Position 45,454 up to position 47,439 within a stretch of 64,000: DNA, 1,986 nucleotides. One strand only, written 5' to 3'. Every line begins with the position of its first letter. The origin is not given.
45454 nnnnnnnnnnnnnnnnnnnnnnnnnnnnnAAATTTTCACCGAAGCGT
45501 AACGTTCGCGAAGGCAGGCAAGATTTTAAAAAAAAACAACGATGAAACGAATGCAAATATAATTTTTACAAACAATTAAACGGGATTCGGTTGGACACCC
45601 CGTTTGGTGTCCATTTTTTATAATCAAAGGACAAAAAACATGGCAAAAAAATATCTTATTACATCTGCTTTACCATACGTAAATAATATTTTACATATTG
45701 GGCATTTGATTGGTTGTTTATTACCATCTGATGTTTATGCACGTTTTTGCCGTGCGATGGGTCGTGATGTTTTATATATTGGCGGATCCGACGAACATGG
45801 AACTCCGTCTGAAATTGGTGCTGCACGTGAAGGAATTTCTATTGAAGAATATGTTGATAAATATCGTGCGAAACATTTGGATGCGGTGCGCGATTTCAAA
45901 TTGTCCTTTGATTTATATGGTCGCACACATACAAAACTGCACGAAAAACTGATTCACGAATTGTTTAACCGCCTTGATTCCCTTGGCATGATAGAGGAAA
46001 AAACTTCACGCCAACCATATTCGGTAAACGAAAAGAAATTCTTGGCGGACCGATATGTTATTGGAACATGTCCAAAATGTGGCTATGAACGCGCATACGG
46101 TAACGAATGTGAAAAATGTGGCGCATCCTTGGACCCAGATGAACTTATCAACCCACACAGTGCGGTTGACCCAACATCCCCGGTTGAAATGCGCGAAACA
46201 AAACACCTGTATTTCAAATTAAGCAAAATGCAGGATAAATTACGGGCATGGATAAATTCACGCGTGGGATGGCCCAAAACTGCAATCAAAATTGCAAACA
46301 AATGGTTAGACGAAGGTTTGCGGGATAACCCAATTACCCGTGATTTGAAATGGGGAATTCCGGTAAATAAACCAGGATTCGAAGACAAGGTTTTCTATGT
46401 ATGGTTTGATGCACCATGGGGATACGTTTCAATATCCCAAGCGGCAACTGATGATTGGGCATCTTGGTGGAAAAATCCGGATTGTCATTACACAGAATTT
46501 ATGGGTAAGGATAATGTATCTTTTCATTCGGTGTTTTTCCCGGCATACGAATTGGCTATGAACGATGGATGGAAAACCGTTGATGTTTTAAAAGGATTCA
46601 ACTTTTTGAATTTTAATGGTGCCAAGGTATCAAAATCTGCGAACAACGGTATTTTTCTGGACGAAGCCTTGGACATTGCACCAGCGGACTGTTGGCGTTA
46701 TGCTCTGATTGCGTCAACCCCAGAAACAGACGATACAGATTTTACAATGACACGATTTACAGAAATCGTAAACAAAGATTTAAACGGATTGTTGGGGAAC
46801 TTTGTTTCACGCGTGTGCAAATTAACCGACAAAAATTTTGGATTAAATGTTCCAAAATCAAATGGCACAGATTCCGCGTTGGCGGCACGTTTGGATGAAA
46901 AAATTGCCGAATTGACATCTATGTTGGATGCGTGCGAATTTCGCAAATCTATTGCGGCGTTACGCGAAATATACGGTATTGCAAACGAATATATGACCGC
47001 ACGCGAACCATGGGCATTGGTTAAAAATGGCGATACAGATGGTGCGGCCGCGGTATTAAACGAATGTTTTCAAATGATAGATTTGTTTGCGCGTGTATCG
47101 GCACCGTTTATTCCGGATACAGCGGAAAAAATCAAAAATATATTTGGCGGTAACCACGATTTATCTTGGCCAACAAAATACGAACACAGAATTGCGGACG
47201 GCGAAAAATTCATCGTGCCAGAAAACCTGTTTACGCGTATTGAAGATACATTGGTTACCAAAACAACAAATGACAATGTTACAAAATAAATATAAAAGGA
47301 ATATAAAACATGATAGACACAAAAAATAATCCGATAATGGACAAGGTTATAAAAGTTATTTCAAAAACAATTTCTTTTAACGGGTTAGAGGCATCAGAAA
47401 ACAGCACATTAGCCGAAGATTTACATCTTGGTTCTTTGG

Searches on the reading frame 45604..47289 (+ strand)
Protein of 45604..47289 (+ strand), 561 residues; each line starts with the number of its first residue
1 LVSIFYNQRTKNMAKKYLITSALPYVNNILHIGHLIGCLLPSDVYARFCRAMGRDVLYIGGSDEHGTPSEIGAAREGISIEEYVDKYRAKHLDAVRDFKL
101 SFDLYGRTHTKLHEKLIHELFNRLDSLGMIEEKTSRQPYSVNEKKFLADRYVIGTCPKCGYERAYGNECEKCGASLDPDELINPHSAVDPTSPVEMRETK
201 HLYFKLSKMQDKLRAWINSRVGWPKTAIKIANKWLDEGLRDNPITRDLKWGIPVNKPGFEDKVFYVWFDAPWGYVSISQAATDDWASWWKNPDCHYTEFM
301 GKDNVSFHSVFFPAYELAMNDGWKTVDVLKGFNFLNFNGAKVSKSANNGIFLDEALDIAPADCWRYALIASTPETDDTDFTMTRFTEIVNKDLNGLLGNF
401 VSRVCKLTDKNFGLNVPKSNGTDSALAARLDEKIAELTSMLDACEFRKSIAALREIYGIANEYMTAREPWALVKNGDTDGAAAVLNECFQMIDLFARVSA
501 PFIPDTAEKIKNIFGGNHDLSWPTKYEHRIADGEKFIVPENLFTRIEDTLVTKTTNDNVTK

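Call 16: search_protein_families(library=pfam, proteins=[window:45604-47289:+], max_evalue=0.001)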
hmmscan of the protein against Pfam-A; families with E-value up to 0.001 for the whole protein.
window:45604-47289:+ (561 aa): 4 families
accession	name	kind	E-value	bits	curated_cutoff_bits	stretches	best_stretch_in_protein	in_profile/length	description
PF09334.17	tRNA-synt_1g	-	2e-139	465.1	20.1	1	17-404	1-390/391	tRNA synthetases class I (M)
PF19303.5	Anticodon_3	-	4.4e-30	105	23.5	1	422-550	10-139/152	Anticodon binding domain of methionyl tRNA ligase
PF00133.28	tRNA-synt_1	-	2e-14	53.6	22.7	1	9-254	18-243/414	tRNA synthetases class I (I, L, M and V)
PF08264.19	Anticodon_1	-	1.4e-07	31.9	25.1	1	425-532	3-112/148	Anticodon-binding domain of tRNA ligase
